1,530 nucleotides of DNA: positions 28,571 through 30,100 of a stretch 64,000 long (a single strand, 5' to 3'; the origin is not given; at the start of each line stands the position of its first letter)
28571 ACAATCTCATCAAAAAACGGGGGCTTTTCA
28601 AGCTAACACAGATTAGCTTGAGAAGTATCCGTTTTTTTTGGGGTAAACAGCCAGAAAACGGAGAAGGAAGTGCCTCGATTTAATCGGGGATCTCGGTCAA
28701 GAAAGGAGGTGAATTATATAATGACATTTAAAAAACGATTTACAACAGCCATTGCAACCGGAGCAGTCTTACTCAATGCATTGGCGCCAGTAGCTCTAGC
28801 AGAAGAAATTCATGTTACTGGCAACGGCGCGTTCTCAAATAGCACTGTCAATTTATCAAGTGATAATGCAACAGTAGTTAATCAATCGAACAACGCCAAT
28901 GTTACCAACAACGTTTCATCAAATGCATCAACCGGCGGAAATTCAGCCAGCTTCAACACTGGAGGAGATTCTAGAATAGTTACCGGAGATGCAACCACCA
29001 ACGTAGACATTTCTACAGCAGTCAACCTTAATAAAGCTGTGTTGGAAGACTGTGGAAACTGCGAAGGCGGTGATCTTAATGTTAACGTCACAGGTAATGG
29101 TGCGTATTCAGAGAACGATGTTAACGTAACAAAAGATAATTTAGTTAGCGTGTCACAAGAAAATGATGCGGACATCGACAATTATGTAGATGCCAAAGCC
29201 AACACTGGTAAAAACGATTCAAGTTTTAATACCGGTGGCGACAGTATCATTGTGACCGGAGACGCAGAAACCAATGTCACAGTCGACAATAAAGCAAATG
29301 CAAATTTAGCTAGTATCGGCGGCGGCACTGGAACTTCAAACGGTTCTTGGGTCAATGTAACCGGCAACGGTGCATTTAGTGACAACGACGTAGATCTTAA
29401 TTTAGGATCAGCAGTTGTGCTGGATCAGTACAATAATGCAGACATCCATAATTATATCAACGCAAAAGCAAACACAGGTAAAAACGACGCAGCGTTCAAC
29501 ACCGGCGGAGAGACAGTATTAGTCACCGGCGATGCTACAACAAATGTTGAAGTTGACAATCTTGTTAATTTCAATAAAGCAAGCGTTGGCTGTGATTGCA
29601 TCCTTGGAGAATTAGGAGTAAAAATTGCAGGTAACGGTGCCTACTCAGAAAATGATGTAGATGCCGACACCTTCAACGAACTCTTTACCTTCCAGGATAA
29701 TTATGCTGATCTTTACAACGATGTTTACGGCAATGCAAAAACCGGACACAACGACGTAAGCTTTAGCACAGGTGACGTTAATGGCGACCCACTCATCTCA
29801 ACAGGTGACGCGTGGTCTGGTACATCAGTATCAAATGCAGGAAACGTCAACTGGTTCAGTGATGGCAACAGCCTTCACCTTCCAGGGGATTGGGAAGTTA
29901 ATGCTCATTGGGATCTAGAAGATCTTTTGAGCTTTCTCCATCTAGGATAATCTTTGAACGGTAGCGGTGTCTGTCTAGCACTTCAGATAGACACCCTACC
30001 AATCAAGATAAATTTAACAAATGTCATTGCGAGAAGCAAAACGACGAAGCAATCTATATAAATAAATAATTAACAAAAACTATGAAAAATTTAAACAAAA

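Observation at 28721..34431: Surface locus A: three adjacent secreted proteins sharing a novel ~90-100 aa N/S/T/G-rich repeat, one LPTTG-anchored, followed by a sortase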

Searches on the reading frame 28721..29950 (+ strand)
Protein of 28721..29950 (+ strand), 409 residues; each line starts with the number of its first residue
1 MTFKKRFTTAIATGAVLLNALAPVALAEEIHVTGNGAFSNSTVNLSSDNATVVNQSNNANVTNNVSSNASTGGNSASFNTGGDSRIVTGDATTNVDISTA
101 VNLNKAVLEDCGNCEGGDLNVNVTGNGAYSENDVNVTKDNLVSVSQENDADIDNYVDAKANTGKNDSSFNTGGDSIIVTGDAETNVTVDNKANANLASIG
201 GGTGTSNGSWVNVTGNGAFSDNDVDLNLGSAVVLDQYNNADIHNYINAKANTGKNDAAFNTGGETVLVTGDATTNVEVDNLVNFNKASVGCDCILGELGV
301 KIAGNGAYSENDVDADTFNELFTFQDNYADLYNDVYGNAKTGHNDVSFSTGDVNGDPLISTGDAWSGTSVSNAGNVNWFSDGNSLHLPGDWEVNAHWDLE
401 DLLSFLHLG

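Call 3: search_protein_families(library=pfam, proteins=[window:28721-29950:+], max_evalue=1)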
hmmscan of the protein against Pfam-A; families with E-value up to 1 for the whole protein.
window:28721-29950:+ (409 aa): 0 families

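Call 4: search_protein_families(library=ncbifam, proteins=[window:28721-29950:+], max_evalue=1)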
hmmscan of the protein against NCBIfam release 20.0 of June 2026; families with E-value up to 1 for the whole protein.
window:28721-29950:+ (409 aa): 0 families

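Call 9: find_homologous_proteins(query=window:28721-29950:+)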
Query window:28721-29950:+ (409 aa): 491 proteins with E <= 0.001 among 8000 candidates; the best 120 are listed.
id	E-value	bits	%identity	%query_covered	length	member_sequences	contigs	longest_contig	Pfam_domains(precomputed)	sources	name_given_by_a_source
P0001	8.8e-255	863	100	100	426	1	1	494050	-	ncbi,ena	-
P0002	6.7e-181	620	73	100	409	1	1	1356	-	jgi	jgi:hypothetical protein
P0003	6.0e-179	614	72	100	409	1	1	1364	-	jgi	jgi:hypothetical protein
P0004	3.9e-175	601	74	100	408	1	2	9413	-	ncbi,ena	-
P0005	1.1e-167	577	71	97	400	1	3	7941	-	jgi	jgi:hypothetical protein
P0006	4.1e-166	571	68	100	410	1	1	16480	-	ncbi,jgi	jgi:hypothetical protein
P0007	5.1e-161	555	66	100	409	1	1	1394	-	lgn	-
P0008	1.8e-157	543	66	100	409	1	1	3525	-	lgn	-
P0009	1.6e-154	533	67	99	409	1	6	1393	-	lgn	-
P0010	1.3e-153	530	66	100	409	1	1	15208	-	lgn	-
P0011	7.7e-153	528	66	100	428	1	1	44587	-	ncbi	-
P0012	1.7e-146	507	64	100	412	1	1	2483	-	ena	-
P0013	7.4e-145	501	63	100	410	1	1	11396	-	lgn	-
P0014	7.5e-142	492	64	100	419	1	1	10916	-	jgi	jgi:hypothetical protein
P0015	3.2e-141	489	63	100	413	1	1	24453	-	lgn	-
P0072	8.5e-108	379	54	100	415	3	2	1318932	-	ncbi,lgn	-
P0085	1.2e-103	366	53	99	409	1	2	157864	-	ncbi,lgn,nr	ncbi:MAG TPA: hypothetical protein VLF93_07525 [Candidatus Saccharimonadales bacterium]|nr:hypotheti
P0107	2.2e-94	335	49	100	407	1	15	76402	-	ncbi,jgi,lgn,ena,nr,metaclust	ncbi:MAG: hypothetical protein A2857_06835 [Candidatus Levybacteria bacterium RIFCSPHIGHO2_01_FULL_3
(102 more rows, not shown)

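Call 13: find_encoding_contigs(protein=P0107, flank=8000, max_places=4)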
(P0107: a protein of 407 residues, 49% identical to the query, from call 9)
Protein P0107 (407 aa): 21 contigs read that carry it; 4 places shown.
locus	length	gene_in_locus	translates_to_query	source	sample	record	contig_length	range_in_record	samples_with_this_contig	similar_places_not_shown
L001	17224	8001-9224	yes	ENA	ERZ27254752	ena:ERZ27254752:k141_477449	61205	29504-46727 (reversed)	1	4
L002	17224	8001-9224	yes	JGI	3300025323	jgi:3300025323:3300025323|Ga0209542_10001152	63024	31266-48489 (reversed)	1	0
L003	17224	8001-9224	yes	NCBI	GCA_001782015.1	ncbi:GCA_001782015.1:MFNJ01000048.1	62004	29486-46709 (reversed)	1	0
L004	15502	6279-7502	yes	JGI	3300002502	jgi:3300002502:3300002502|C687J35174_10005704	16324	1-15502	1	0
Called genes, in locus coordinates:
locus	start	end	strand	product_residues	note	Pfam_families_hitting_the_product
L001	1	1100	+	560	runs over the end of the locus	PF13181:TPR_8 (faint), PF07719:TPR_2 (faint), PF00515:TPR_1 (faint), PF13424:TPR_12 (faint), PF13428:TPR_14 (faint), PF13174:TPR_6 (faint), PF13374:TPR_10 (faint), PF14559:TPR_19 (faint), +1 more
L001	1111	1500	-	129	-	PF01687:Flavokinase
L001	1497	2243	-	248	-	PF00535:Glycos_transf_2, PF10111:Glyco_tranf_2_2, PF13641:Glyco_tranf_2_3, PF13506:Glyco_transf_21 (weak), PF13632:Glyco_trans_2_3 (weak)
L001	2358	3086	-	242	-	-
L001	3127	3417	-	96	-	-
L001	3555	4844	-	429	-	PF03952:Enolase_N, PF07476:MAAL_C (faint), PF00113:Enolase_C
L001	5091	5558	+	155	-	-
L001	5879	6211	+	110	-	PF04020:Phage_holin_4_2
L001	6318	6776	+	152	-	PF27226:AF_1845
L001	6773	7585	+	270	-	-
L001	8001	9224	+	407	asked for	-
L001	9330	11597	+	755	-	-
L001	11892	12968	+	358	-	PF00768:Peptidase_S11, PF13354:Beta-lactamase2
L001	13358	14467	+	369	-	PF01590:GAF, PF13185:GAF_2, PF13492:GAF_3 (faint), PF00512:HisKA, PF02518:HATPase_c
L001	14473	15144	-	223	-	PF00072:Response_reg, PF00486:Trans_reg_C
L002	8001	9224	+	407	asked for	-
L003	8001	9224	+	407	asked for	-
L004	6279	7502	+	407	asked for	-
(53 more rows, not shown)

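Call 16: find_encoding_contigs(protein=P0072, flank=8000, max_places=2)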
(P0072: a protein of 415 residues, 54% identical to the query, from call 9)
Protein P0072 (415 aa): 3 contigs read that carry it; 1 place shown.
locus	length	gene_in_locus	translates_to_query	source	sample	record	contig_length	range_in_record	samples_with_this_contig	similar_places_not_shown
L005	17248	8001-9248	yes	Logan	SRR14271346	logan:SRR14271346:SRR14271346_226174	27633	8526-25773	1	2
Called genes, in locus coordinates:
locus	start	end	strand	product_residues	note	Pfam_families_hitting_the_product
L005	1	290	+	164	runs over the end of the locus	-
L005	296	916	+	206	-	PF01327:Pep_deformylase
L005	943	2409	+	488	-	-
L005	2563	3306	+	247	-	PF02585:PIG-L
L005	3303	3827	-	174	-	PF01931:NTPase_I-T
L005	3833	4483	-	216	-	PF13098:Thioredoxin_2 (weak), PF13462:Thioredoxin_4, PF01323:DSBA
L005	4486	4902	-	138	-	PF02600:DsbB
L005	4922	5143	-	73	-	PF09527:ATPase_gene1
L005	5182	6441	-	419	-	PF12710:HAD (weak), PF22629:ACT_AHAS_ss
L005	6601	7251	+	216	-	-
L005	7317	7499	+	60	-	PF10055:DUF2292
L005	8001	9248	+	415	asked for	-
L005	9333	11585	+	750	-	-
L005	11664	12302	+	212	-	-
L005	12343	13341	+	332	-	PF00781:DAGK_cat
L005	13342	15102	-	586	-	PF00331:Glyco_hydro_10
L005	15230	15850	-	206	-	PF04203:Sortase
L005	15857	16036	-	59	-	-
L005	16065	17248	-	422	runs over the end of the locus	PF00535:Glycos_transf_2, PF13641:Glyco_tranf_2_3, PF01644:Chitin_synth_1 (faint), PF13506:Glyco_transf_21, PF03142:Chitin_synth_2 (faint), PF13632:Glyco_trans_2_3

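Call 17: find_encoding_contigs(protein=P0085, flank=8000, max_places=2)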
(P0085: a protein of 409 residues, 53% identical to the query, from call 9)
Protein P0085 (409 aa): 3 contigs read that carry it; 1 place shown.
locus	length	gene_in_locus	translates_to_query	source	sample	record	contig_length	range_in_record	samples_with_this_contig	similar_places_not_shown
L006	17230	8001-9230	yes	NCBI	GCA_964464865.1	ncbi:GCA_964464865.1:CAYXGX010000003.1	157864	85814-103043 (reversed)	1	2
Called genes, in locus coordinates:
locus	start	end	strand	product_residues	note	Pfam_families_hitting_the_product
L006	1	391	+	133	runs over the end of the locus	PF00903:Glyoxalase, PF12681:Glyoxalase_2 (weak)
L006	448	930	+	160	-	-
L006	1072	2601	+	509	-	-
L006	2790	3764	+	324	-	PF00291:PALP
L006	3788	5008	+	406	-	PF01053:Cys_Met_Meta_PP, PF00155:Aminotran_1_2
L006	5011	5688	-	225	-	PF01323:DSBA, PF13462:Thioredoxin_4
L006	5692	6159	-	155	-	PF02600:DsbB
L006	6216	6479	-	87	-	PF09527:ATPase_gene1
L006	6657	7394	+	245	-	-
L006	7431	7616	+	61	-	PF10055:DUF2292 (weak)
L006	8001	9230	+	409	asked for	-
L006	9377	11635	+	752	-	-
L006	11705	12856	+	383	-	-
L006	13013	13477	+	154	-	PF04203:Sortase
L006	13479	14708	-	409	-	-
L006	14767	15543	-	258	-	PF00027:cNMP_binding (weak)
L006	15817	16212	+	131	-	-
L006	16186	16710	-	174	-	-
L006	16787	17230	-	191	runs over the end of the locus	-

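Call 18: predict_structure(alignment_id=A1)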
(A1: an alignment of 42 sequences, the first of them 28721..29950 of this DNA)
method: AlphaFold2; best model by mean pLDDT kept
length: 409 residues; sequences in the alignment: 42
mean_pLDDT: 59.2   pTM: 0.61
mean pLDDT of the five models: 59.2, 56.1, 52.4, 49.7, 47.3
residues with pLDDT >= 90: 54; 70-90: 79; 50-70: 104; < 50: 172
segments of 3 or more residues with pLDDT < 50: 1-27, 30-45, 53-61, 101-104, 113-117, 123-135, 145-150, 192-195, 201-207, 213-224, 235-240, 282-285, 292-296, 300-313, 325-329, 375-378, 383-409
pLDDT, mean of each block of 10 residues (from residue 1): 29 28 39 36 46 46 77 83 88 78 51 47 38 48 50 80 88 87 85 54 47 39 50 51 81 88 85 84 53 49 37 50 49 79 84 69 87 51 38 35 38
secondary structure, 60 per line:
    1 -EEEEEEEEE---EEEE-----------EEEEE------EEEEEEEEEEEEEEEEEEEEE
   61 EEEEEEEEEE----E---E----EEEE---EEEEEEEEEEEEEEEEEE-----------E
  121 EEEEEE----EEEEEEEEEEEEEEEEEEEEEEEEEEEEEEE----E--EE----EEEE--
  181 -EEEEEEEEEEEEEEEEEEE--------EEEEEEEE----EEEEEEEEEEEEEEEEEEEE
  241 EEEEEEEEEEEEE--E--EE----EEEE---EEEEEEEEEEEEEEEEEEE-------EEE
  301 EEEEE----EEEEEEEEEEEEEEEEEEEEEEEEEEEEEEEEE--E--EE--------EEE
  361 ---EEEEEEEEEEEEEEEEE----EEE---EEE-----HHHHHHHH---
elements in order: E2-10 E14-17 E29-33 E40-70 E84-87 E91-108 E120-126 E131-161 E175-178 E182-200 E209-216 E221-253 E265-268 E272-290 E298-305 E310-342 E358-360 E364-380 E385-387 E391-393 H399-406

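Call 21: search_protein_families(library=pfam, proteins=[L006:11705-12856:+, L006:13013-13477:+, L005:11664-12302:+, L006:6657-7394:+, L006:13479-14708:-], max_evalue=0.1)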
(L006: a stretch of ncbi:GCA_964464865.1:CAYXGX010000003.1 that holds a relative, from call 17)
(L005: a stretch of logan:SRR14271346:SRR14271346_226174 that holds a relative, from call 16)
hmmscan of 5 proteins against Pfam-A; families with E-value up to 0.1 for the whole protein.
L006:11705-12856:+ (383 aa): 0 families

L006:13013-13477:+ (154 aa): 2 families
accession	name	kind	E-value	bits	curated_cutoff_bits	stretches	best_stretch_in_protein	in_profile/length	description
PF04203.18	Sortase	-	1.5e-25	89.8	26.6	1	19-153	1-124/125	Sortase domain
PF02933.23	CDC48_2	-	0.089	12.9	22.4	0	91-132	19-57/64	Cell division protein 48 (CDC48), domain 2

L005:11664-12302:+ (212 aa): 0 families

L006:6657-7394:+ (245 aa): 4 families
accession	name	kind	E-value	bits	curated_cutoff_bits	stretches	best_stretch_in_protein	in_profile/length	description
PF10754.15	DUF2569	-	0.022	15.6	26.5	1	53-97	72-114/143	Protein of unknown function (DUF2569)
PF10285.15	Luciferase_cat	-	0.034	14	25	1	134-205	196-268/296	Luciferase catalytic domain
PF09911.14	DUF2140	-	0.049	13.6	34.3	1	64-150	7-89/187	Uncharacterized protein conserved in bacteria (DUF2140)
PF12351.13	Fig1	-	0.05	14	25.3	1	53-103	69-121/188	Ca2+ regulator and membrane fusion protein Fig1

L006:13479-14708:- (409 aa): 1 family
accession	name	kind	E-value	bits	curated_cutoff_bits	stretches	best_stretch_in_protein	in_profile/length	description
PF05733.16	Tenui_N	-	0.058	13.4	25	0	95-139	138-181/224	Tenuivirus/Phlebovirus nucleocapsid protein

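Call 22: fold_search(model_id=the predicted structure, library=pdb)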
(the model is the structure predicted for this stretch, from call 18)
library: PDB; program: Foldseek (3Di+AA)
matches with E <= 10: 136; with E <= 0.001: 0
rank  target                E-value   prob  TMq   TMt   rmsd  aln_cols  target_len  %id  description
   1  9u4u_A                1.6e-02  0.13  0.08  0.17  33.6       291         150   11  Structure of the functional amyloid FapC from Pseudomonas sp.UK4 (released 2025-08-06)
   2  7o7a_A                7.8e-02  0.01  0.05  0.05  43.1       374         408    8  Structure of the PL6 family alginate lyase Pedsa0632 from Pseudopedobacter saltans (released 2021-07-28)
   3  5awf_E                1.8e-01  0.02  0.07  0.07  39.8       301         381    9  Crystal structure of SufB-SufC-SufD complex from Escherichia coli (released 2015-11-11)
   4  7xz8                  2.1e-01  0.01  0.04  0.04  42.1       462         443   10  Mutant (K141A) of the N-terminal domain of fucoidan lyase FdlA (released 2022-09-28)
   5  8c50_A                2.3e-01  0.01  0.05  0.05  44.5       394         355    9  Pontibacter korlensis curli subunit CsgA (released 2023-06-28)
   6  9ozl_B                2.9e-01  0.00  0.04  0.04  44.4       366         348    6  Crystal structure of the polysaccharide lyase RbmB from Vibrio cholerae (released 2026-03-11)
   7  9h78_B                3.7e-01  0.01  0.06  0.08  39.1       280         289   10  [FeS] cluster-loaded SMS complex from M. jannaschii (released 2025-06-04)
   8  5awf_A                3.9e-01  0.01  0.05  0.06  39.7       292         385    8  Crystal structure of SufB-SufC-SufD complex from Escherichia coli (released 2015-11-11)
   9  7o84_B                4.1e-01  0.01  0.05  0.05  43.6       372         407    9  Structure of the PL6 family alginate lyase Pedsa0632 from Pseudopedobacter saltans in complex with substrate (released 2021-07-28)
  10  9ozl_C                4.3e-01  0.01  0.05  0.05  41.6       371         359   10  Crystal structure of the polysaccharide lyase RbmB from Vibrio cholerae (released 2026-03-11)
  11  5nxk_A                4.3e-01  0.00  0.04  0.05  40.6       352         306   12  L. reuteri 53608 SRRP (released 2018-03-21)
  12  7xzd_B                4.6e-01  0.01  0.04  0.04  43.7       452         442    9  Mutant (F179A) of the N-terminal domain of fucoidan lyase FdlA (released 2022-09-28)
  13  5awg_F                4.8e-01  0.01  0.06  0.07  38.6       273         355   12  Crystal structure of Hg-bound SufB-SufC-SufD complex from Escherichia coli (released 2015-11-11)
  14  4c2l_A                4.8e-01  0.01  0.04  0.05  42.0       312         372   11  Crystal structure of endo-xylogalacturonan hydrolase from Aspergillus tubingensis (released 2013-09-25)
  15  5awg_B                5.0e-01  0.01  0.06  0.07  39.3       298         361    9  Crystal structure of Hg-bound SufB-SufC-SufD complex from Escherichia coli (released 2015-11-11)
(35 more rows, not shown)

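Call 34: find_related_loci(query=A1, collection=genome_contigs, flank=10000)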
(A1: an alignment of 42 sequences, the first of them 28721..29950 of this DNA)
Query A1 (409 aa) in genome_contigs; peptide patterns used: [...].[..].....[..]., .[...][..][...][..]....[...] (x = any residue, [..] = any of these).
145 stretches matched a pattern; 109 encode a relative of the query (tblastn E <= 1e-3); the best 80 are kept; 80 distinct loci.
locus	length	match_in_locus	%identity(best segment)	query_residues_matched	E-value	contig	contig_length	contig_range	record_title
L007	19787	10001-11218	66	1-407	5e-156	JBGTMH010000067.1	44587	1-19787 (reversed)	MAG: Patescibacteria group bacterium isolate JTS-RE358 k141_10747206, whole genome shotgun sequence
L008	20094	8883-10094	62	1-407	1e-137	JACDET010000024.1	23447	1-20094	MAG: Candidatus Levyibacteriota bacterium isolate MGR_bin367 SD2903_NODE_248_length_23447_cov_1.163250, whole genome sho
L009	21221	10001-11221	58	1-408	1e-125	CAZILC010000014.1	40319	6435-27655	MAG TPA_asm: uncultured Gammaproteobacteria bacterium isolate SRP200132_co1_59 genome assembly, contig: NODE_1628_length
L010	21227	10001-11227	55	1-407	6e-117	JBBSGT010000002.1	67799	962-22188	MAG: Candidatus Levyibacteriota bacterium isolate LS2_sbin.47 LS2_sbin.47_K_1106253_L_67799_cov_18.1560, whole genome sh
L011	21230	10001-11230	56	1-407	4e-113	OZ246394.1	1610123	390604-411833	MAG: uncultured Gammaproteobacteria bacterium isolate SRP292972_co1_11 genome assembly, chromosome: 1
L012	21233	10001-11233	54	1-407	3e-104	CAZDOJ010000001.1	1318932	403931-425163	MAG TPA_asm: uncultured Gammaproteobacteria bacterium isolate SRP292972_co3_93 genome assembly, contig: NODE_1_length_13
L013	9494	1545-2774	54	1-405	1e-97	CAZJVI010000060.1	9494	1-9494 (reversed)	MAG TPA_asm: uncultured Gammaproteobacteria bacterium isolate binchicken_co50_326 genome assembly, contig: NODE_9259_len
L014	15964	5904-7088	49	3-398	4e-94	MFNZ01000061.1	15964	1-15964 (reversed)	MAG: Candidatus Levybacteria bacterium RIFCSPHIGHO2_02_FULL_37_13 rifcsphigho2_02_scaffold_9034, whole genome shotgun se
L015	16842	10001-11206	45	2-400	2e-93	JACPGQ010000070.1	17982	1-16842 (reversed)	MAG: Candidatus Levyibacteriota bacterium isolate NC_groundwater_392_Ag_B-0.1um_43_10 GD18-4_B1_scaffold_1617243, whole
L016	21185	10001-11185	45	3-399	4e-92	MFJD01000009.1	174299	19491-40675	MAG: Candidatus Gottesmanbacteria bacterium RBG_16_52_11 RBG_16_scaffold_2457, whole genome shotgun sequence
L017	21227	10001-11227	45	3-406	1e-90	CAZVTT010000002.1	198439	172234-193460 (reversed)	MAG TPA_asm: uncultured Gammaproteobacteria bacterium isolate SRP292972_co1_32 genome assembly, contig: NODE_96_length_1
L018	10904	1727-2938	49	3-408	1e-92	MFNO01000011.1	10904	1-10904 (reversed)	MAG: Candidatus Levybacteria bacterium RIFCSPHIGHO2_01_FULL_38_26 rifcsphigho2_01_scaffold_15830, whole genome shotgun s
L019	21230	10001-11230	47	3-408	2e-89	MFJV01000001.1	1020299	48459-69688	MAG: Candidatus Gottesmanbacteria bacterium RIFCSPLOWO2_01_FULL_43_11b rifcsplowo2_01_scaffold_30, whole genome shotgun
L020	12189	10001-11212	48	5-407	1e-87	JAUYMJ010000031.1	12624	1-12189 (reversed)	MAG: bacterium isolate C24_metabat.bin.81 C24_k141_177355, whole genome shotgun sequence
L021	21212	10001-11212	53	1-406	9e-88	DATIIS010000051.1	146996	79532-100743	MAG TPA_asm: Candidatus Saccharimonadales bacterium isolate SMAG_U15671 k141_315644, whole genome shotgun sequence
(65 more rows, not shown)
